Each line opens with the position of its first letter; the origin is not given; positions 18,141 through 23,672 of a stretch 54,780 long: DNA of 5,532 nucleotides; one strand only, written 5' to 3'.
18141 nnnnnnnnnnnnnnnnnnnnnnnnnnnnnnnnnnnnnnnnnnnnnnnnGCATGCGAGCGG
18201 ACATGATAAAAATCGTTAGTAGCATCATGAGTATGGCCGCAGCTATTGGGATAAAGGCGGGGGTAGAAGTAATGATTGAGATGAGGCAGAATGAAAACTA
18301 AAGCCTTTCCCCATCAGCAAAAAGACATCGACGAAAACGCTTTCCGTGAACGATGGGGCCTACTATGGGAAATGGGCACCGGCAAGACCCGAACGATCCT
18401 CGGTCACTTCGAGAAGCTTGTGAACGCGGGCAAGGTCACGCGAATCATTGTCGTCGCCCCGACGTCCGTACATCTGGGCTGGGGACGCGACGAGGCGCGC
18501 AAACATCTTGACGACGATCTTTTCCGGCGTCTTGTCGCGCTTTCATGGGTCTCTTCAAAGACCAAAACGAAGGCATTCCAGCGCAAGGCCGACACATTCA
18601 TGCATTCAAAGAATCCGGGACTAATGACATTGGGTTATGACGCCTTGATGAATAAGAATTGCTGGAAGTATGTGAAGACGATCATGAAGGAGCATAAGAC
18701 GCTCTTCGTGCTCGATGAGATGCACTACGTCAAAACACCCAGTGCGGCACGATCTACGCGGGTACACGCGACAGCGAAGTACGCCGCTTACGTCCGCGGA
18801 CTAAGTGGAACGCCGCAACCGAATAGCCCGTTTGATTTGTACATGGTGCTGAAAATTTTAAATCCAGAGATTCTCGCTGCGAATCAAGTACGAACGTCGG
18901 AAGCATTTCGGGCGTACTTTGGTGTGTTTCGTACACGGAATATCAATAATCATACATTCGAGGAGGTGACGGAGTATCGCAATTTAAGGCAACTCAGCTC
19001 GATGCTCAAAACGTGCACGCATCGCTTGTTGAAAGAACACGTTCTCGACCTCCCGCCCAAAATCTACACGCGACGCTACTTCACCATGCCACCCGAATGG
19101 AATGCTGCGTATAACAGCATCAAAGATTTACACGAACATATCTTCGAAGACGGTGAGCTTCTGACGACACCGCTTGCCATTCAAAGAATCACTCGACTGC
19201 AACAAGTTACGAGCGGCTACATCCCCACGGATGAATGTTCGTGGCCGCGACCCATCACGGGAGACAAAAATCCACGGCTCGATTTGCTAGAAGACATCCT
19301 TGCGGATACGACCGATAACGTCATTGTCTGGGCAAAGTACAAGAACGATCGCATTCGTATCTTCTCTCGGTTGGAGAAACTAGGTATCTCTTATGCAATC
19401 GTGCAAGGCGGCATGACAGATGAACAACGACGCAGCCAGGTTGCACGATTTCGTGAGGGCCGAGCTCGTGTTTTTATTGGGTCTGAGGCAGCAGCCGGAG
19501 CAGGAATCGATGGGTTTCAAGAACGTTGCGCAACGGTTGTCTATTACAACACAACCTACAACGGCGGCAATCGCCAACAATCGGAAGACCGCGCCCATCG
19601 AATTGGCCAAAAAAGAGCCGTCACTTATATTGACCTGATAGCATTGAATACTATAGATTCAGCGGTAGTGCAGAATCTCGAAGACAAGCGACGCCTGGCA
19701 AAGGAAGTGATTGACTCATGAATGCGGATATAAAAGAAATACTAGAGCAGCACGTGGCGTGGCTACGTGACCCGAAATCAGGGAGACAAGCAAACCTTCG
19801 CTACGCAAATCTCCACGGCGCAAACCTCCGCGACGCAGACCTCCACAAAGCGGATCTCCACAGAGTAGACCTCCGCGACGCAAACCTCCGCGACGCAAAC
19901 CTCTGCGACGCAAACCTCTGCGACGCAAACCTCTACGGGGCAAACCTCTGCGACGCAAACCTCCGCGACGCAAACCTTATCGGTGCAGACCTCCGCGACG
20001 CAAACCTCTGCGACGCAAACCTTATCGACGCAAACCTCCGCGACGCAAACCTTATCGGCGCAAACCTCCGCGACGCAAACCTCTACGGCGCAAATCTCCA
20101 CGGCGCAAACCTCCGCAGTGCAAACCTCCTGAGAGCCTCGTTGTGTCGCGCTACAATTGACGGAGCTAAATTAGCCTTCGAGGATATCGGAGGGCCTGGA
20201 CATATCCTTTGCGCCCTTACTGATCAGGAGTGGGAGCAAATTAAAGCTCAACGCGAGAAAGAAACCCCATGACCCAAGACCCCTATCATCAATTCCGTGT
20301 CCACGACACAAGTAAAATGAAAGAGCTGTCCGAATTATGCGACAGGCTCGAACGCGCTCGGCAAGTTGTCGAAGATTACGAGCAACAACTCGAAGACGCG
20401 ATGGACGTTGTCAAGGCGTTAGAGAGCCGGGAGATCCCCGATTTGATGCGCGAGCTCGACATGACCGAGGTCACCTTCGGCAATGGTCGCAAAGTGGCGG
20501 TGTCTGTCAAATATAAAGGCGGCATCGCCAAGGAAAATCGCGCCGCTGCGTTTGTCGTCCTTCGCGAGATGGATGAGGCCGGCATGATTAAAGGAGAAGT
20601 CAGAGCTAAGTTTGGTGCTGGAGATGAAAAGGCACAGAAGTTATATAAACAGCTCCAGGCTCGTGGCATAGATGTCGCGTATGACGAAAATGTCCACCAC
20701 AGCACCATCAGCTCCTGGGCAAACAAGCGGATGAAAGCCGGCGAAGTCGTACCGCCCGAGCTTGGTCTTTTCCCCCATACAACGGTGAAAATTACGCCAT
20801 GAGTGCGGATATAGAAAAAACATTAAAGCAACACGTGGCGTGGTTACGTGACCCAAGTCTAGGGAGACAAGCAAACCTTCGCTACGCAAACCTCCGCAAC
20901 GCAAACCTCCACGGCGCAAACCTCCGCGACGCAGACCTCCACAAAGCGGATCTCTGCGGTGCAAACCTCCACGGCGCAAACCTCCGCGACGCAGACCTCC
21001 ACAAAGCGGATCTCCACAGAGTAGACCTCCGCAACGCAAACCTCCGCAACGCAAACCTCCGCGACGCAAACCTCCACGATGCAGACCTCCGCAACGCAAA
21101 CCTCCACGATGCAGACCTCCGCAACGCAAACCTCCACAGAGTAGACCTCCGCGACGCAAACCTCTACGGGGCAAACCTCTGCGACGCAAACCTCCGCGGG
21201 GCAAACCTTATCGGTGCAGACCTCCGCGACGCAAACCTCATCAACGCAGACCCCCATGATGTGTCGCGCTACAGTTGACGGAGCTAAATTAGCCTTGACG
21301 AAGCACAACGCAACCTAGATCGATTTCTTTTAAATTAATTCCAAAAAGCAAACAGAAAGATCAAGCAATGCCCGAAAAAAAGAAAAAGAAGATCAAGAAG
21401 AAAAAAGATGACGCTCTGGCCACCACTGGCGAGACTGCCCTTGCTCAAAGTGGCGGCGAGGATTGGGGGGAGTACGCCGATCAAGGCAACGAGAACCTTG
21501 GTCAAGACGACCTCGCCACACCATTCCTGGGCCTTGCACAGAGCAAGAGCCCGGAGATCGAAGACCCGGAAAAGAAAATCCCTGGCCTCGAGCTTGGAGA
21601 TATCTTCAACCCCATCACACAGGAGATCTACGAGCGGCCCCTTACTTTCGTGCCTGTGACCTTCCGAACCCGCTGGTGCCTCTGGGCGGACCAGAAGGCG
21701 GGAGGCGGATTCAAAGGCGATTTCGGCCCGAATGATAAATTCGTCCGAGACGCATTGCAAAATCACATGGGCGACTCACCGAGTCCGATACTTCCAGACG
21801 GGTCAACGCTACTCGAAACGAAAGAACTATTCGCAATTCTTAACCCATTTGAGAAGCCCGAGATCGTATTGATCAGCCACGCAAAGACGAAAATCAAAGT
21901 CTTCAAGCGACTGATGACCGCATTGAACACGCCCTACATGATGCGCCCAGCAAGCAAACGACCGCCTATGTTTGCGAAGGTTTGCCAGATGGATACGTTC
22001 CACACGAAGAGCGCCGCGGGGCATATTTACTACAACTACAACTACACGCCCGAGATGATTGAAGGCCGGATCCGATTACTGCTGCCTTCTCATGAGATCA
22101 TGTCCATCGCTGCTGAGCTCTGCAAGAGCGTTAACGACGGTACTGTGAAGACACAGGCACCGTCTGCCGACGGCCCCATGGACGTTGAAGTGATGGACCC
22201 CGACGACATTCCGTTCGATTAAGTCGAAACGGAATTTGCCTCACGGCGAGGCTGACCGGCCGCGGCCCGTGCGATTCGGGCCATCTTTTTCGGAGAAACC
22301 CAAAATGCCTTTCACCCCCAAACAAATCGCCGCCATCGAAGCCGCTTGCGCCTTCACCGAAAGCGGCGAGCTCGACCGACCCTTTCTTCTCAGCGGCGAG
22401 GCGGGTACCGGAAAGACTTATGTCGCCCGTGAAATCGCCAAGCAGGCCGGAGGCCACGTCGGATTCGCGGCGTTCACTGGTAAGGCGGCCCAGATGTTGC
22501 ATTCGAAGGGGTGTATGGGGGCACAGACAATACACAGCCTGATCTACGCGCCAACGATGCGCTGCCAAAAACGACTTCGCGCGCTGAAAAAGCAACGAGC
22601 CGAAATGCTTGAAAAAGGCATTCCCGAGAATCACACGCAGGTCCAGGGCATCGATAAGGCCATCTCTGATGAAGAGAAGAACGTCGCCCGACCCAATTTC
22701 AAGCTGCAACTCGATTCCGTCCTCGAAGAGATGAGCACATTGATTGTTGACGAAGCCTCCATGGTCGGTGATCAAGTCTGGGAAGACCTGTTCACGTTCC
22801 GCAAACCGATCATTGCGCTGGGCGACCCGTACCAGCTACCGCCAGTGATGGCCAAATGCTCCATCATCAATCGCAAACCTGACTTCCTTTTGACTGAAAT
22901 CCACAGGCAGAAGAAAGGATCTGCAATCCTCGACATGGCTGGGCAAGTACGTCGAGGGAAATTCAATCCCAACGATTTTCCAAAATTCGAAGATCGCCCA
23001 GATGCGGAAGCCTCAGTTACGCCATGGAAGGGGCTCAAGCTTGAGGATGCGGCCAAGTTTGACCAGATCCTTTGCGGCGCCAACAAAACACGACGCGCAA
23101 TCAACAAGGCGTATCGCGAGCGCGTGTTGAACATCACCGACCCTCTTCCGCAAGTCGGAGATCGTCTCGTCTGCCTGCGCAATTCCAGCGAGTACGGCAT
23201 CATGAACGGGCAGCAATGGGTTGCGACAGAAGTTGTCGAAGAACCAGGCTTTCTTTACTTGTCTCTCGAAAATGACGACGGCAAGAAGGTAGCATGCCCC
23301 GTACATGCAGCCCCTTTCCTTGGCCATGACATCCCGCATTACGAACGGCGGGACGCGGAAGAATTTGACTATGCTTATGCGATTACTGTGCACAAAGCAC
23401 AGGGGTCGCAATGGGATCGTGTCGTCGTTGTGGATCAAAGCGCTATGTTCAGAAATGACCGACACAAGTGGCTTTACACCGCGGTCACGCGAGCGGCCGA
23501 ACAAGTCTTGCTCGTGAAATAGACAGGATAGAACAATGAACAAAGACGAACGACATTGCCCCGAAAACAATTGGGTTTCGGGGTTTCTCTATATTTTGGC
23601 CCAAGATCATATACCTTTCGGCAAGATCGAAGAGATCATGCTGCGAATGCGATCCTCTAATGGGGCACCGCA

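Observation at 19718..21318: SNF2 helicase translationally coupled to a pentapeptide-repeat / unknown / pentapeptide-repeat cassette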

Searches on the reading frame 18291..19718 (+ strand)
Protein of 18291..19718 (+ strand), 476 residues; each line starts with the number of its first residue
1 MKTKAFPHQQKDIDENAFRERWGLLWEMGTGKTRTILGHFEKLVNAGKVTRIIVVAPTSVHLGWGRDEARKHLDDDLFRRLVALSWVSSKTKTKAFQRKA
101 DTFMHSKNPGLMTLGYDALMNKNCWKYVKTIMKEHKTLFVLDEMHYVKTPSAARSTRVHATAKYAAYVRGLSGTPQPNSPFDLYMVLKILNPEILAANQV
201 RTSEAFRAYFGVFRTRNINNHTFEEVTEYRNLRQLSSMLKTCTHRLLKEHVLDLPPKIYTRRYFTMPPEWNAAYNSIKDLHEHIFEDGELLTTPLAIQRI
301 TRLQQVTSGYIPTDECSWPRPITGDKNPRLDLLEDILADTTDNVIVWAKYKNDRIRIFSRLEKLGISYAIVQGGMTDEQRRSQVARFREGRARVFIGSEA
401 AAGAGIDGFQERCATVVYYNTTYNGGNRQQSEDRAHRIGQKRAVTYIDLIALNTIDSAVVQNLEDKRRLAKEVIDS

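Call 4: search_protein_families(library=pfam, proteins=[window:18291-19718:+], max_evalue=0.01)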
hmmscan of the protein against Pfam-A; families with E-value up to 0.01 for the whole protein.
window:18291-19718:+ (476 aa): 4 families
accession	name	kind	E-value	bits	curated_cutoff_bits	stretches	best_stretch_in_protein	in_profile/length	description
PF00176.29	SNF2-rel_dom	-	4.6e-17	62.5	24.9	1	27-277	25-253/290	SNF2-related domain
PF00271.37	Helicase_C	-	5.5e-12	46.4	23.5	1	330-439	3-110/110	Helicase conserved C-terminal domain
PF04851.21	ResIII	-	1.4e-06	28.8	22.5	1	20-176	23-163/164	Type III restriction enzyme, res subunit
PF13245.12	AAA_19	-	0.0022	18.6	25.1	1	28-59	20-51/134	AAA domain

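Call 23: search_protein_families(library=phrogs, proteins=[window:18291-19718:+], max_evalue=0.001)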
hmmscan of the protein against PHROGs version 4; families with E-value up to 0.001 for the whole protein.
window:18291-19718:+ (476 aa): 8 families
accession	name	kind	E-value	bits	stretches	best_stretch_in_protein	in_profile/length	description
phrog_62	-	DNA, RNA and nucleotide metabolism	4.4e-103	347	1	1-475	693-1134/1881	DNA helicase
phrog_29996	-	unknown function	2.9e-17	62.9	1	27-475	750-1165/1189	-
phrog_16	-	DNA, RNA and nucleotide metabolism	1.1e-13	51.4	1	2-423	270-571/986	DNA helicase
phrog_11354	-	unknown function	2.4e-08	34.7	1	377-474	9-105/116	-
phrog_1685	-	unknown function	7.9e-08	31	0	385-475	1461-1550/2278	-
phrog_23807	-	unknown function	2.2e-07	30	1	330-443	513-637/1053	-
phrog_11801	-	other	9.3e-05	20.7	0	171-221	1104-1156/2269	DNA methyltransferase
phrog_10089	-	moron, auxiliary metabolic gene and host takeover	0.00011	20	1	369-474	2863-2972/4647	DarB-like antirestriction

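Call 50: search_protein_families(library=ncbifam, proteins=[window:18291-19718:+], max_evalue=0.001)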
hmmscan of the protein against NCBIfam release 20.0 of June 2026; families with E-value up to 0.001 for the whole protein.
window:18291-19718:+ (476 aa): 12 families
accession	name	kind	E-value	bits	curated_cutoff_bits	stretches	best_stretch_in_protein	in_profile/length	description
NF058637.1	helic_SCO1167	equivalog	1.1e-30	106.5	1200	1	27-476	496-912/932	SCO1167/SCO6262 family helicase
NF053675.1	pilus_reg_Snf2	equivalog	4.9e-14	51.4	1100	1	330-475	863-1009/1029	pilus expression-regulating Snf2 family helicase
NF041790.1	anti-phage_ZorD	equivalog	5.8e-10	37.8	1500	1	131-444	721-1030/1035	type I Zorya anti-phage system protein ZorD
NF002340.1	PRK01297.1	equivalog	2.6e-09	36.3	564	1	329-441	236-340/372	ATP-dependent RNA helicase RhlB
NF038317.1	DISARM_DrmD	equivalog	5.7e-09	34.9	610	1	339-448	504-618/1021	DISARM system SNF2-like helicase DrmD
NF008394.0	PRK11192.1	equivalog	4e-07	29.2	507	1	325-422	230-325/441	ATP-dependent RNA helicase SrmB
NF007882.0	PRK10590.1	equivalog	3.7e-06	26.1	743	1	325-471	228-365/456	ATP-dependent RNA helicase RhlE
NF008642.0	PRK11634.1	equivalog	9.1e-06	24.3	989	1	337-441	241-336/628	DEAD/DEAH family ATP-dependent RNA helicase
NF008744.0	PRK11776.1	equivalog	6e-05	21.8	524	1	326-440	226-332/460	ATP-dependent RNA helicase DbpA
TIGR04095.1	dnd_restrict_1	equivalog_domain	0.00013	21.1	600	1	7-176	11-169/451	DNA phosphorothioation system restriction enzyme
NF038318.1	DISARM_DrmD_b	equivalog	0.00022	19.5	950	0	374-473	470-566/868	DISARM system SNF2-like helicase DrmD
TIGR01389.1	recQ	equivalog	0.00025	19.6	640.2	1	325-442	208-322/591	DNA helicase RecQ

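Call 51: search_protein_families(library=padloc, proteins=[window:18291-19718:+], max_evalue=0.001)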
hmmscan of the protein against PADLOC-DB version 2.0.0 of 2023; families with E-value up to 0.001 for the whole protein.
window:18291-19718:+ (476 aa): 30 families (the best 25 are shown)
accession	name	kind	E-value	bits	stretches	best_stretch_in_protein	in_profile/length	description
PDLC00631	ZorD1|ZorD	-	2.2e-26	89.9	1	27-473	469-909/1071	"SWI2/SNF2 helicase, Mrr-like nuclease"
PDLC00633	ZorD1|ZorD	-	2.3e-24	83.6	1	15-474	457-885/908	"SWI2/SNF2 helicase, Mrr-like nuclease"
PDLC02842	DpdE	-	2.6e-22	76.4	1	27-474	728-1151/1176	DpdE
PDLC00629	ZorD1|ZorD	-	8.9e-22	74.8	1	27-474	510-955/1012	"SWI2/SNF2 helicase, Mrr-like nuclease"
PDLC02849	DpdE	-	3e-20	70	1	26-473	426-832/857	DpdE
PDLC00632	ZorD1|ZorD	-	1.3e-19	67.7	1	27-474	624-1080/1101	"SWI2/SNF2 helicase, Mrr-like nuclease"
PDLC00628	ZorD1|ZorD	-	8.3e-19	64.8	1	27-456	541-950/1171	"SWI2/SNF2 helicase, Mrr-like nuclease"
PDLC02850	DpdE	-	9.7e-19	64.7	1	27-474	831-1242/1282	DpdE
PDLC02851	DpdE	-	1e-17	61.3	1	27-475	624-1036/1055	DpdE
PDLC02845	DpdE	-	1e-16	58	1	137-473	959-1272/1293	DpdE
PDLC00634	ZorD1|ZorD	-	1.1e-13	47.8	1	27-446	522-933/1208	"SWI2/SNF2 helicase, Mrr-like nuclease"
PDLC02627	DrmD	-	1.4e-13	47.9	1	25-207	324-483/748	DrmD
PDLC02500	BrxHI|BrxHII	-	1.3e-12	45.1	1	344-468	483-603/933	BrxHI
PDLC02707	PbeA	-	6e-12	43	1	3-176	251-414/672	PbeA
PDLC02854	DpdE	-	5.4e-10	35.8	1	133-469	721-1057/1083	DpdE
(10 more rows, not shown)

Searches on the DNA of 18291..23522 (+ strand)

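Call 7: search_dna_similar(query=window:18291-23522:+, collection=phages, mode=distant, max_rows=25)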
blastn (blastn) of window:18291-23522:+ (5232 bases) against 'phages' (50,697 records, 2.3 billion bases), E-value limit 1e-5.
Records with a match: 22; places in all: 75; records where one place covers at least 80% of the query: 0.
Best place of each record, by identity: 60-80% 22.
By first word of the organism name: Pseudomonas 10; Caulobacter 4; Vibrio 3; Ralstonia 3; Caudoviricetes 1; Yersinia 1.
By host as written in the record: Pseudomonas aeruginosa 7; Caulobacter vibrioides CB15 3; - 2; Vibrio cholerae ElTor 2; Ralstonia solanacearum 2; Caulobacter vibrioides 1; Vibrio cholerae 1; Ralstonia pseudosolanacearum (NCPPB 4694) 1; and 3 more.
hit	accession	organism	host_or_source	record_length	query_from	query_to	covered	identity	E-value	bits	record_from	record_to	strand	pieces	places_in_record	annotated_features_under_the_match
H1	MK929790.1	Caulobacter phage RW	Caulobacter vibrioides CB15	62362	1500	2965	14%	72.3%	9e-48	454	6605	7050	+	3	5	pentapeptide repeat family protein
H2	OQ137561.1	Caulobacter phage KcrB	Caulobacter vibrioides CB15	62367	1500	2965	14%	72.3%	9e-48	454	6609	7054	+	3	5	KcrB_gp016: pentapeptide repeat family protein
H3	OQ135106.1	Caulobacter phage RLK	Caulobacter vibrioides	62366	1500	2965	14%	72.3%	9e-48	454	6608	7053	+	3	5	RLK_gp016: pentapeptide repeat family protein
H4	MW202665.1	Caudoviricetes sp.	Manatee Spring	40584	1500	2962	14%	68.1%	3e-29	260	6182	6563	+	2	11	pentapeptide repeats containing protein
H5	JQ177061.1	Vibrio phage CP-T1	Vibrio cholerae ElTor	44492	1498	2768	10%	75.2%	1e-33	407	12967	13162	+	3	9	none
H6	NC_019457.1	Vibrio phage CP-T1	Vibrio cholerae ElTor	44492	1498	2768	10%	75.2%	1e-33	407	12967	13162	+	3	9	none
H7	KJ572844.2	Vibrio phage 24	Vibrio cholerae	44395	1498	2873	10%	77.4%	1e-20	457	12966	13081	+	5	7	pentapeptide repeat-containing protein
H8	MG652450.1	Ralstonia phage RsoP1IDN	Ralstonia solanacearum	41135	1506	2822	7%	69.8%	4e-14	172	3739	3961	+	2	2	putative pentapeptide repeat protein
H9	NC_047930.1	Ralstonia phage RsoP1IDN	Ralstonia solanacearum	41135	1506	2822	7%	69.8%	4e-14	172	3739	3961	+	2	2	putative pentapeptide repeat protein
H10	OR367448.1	Ralstonia phage BOESR1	Ralstonia pseudosolanacearum (NCPPB ...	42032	2615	2933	6%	64.3%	2e-6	63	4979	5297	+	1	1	hypothetical protein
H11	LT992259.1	Yersinia phage fEV-1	-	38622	1586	1822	5%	71.4%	2e-19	182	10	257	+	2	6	none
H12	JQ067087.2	Pseudomonas phage PaMx11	Pseudomonas aeruginosa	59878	4451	4620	3%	69.4%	9e-10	73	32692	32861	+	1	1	uvrD: putative UvrD helicase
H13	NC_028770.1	Pseudomonas phage PaMx11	Pseudomonas aeruginosa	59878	4451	4620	3%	69.4%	9e-10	73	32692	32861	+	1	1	uvrD: Dda-like helicase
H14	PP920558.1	Pseudomonas phage Lucjan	Pseudomonas aeruginosa PAO-1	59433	4451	4620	3%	69.4%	9e-10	73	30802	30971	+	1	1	RecD-like DNA helicase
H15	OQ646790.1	Pseudomonas phage PA_LZ03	Pseudomonas aeruginosa PA14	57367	4450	4620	3%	69.0%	1e-8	71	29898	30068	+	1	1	hypothetical protein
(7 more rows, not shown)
